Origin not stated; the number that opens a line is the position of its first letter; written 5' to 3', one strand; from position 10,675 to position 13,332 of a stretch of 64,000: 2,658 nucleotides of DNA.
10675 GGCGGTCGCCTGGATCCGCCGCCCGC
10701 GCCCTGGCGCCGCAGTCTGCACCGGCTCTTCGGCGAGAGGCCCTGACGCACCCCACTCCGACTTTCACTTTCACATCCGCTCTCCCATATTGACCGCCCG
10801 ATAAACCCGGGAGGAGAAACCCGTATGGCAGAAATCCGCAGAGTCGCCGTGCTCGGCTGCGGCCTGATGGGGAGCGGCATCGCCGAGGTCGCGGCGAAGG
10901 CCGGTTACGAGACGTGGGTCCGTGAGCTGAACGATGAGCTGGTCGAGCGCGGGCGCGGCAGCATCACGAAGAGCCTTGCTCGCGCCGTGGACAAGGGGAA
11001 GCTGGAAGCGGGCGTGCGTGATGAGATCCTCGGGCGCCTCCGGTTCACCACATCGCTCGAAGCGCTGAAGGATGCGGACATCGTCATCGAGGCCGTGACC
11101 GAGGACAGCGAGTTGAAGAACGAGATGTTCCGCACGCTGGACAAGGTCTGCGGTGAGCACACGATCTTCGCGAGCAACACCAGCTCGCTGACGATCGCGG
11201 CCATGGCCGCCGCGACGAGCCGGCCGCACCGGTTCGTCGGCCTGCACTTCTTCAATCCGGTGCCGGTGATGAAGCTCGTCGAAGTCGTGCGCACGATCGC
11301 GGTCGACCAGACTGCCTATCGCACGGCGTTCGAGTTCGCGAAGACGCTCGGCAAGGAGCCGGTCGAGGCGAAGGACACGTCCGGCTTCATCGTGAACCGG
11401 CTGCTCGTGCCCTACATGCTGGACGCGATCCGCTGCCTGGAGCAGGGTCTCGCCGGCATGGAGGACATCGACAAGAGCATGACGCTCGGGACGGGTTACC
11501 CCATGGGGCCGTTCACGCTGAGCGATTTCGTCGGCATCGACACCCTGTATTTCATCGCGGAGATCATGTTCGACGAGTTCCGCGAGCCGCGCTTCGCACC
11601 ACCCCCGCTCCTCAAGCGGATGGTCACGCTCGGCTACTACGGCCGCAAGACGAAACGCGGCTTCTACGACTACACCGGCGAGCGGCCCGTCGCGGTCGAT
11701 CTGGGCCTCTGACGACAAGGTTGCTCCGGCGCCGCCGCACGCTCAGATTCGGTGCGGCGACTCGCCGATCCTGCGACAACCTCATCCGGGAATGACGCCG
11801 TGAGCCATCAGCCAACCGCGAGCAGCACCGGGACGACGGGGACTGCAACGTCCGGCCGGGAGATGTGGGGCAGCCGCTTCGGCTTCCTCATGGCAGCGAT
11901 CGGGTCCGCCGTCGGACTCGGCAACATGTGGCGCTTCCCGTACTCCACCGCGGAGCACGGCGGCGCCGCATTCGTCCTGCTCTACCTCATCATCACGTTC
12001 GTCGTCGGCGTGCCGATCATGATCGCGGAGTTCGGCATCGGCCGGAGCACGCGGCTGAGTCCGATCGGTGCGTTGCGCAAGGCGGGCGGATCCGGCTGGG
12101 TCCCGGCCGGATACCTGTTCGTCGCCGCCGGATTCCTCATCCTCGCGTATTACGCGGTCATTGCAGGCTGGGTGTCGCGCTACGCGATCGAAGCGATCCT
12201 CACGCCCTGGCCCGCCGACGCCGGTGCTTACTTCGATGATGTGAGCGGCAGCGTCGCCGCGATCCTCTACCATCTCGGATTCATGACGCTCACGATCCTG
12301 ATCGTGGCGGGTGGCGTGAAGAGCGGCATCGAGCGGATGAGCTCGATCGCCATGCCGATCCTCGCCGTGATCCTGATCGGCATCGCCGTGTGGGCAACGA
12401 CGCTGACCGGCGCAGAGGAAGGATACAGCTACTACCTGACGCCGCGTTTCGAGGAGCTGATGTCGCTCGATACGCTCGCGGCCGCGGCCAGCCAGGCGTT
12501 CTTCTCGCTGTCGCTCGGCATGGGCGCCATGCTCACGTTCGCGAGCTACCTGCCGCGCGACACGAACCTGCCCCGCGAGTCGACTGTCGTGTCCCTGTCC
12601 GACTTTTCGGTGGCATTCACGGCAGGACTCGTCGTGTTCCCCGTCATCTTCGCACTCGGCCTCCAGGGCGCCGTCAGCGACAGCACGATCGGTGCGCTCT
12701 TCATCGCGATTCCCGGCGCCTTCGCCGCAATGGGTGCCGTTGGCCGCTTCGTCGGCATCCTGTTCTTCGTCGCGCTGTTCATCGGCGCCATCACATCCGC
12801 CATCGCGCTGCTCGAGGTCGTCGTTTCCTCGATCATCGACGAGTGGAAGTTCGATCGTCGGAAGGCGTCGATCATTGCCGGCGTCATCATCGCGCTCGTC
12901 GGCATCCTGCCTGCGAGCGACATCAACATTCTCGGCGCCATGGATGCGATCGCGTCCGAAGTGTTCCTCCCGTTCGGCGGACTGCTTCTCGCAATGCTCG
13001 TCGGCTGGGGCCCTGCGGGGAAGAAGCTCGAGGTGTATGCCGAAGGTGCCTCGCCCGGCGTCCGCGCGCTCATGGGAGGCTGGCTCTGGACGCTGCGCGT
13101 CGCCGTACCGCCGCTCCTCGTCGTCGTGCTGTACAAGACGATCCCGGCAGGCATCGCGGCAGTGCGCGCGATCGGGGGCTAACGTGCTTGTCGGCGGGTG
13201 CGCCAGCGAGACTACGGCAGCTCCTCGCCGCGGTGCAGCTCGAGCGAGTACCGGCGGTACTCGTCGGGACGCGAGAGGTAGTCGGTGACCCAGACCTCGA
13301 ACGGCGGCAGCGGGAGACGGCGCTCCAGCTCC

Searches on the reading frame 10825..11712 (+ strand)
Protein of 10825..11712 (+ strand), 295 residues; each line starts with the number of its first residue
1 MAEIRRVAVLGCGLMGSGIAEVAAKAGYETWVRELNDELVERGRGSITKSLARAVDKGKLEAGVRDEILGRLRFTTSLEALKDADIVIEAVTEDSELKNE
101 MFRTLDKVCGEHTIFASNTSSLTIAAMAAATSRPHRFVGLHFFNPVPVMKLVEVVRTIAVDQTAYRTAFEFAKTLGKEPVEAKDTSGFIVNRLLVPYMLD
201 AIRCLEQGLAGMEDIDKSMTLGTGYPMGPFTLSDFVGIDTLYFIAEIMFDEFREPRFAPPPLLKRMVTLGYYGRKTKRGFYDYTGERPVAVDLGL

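Call 80: search_protein_families(library=pfam, proteins=[window:10825-11712:+], max_evalue=0.001)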
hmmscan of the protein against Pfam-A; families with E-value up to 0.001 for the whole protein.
window:10825-11712:+ (295 aa): 3 families
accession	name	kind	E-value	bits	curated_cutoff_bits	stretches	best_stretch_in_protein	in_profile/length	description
PF02737.24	3HCDH_N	-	8.3e-64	215.2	22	1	7-185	2-180/180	3-hydroxyacyl-CoA dehydrogenase, NAD binding domain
PF00725.27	3HCDH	-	1.9e-35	121.7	22.1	1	187-283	1-97/97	3-hydroxyacyl-CoA dehydrogenase, C-terminal domain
PF03446.21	NAD_binding_2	-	0.00022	21.7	21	0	6-121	1-96/161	NAD binding domain of 6-phosphogluconate dehydrogenase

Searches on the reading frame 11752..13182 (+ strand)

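Call 81: search_protein_families(library=pfam, proteins=[window:11752-13182:+], max_evalue=0.0001)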
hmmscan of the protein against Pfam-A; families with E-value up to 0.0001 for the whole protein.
window:11752-13182:+ (476 aa): 1 family
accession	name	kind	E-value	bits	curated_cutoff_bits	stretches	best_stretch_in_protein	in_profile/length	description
PF00209.24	SNF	-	1.9e-53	182.4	27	2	177-419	183-438/524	Sodium:neurotransmitter symporter family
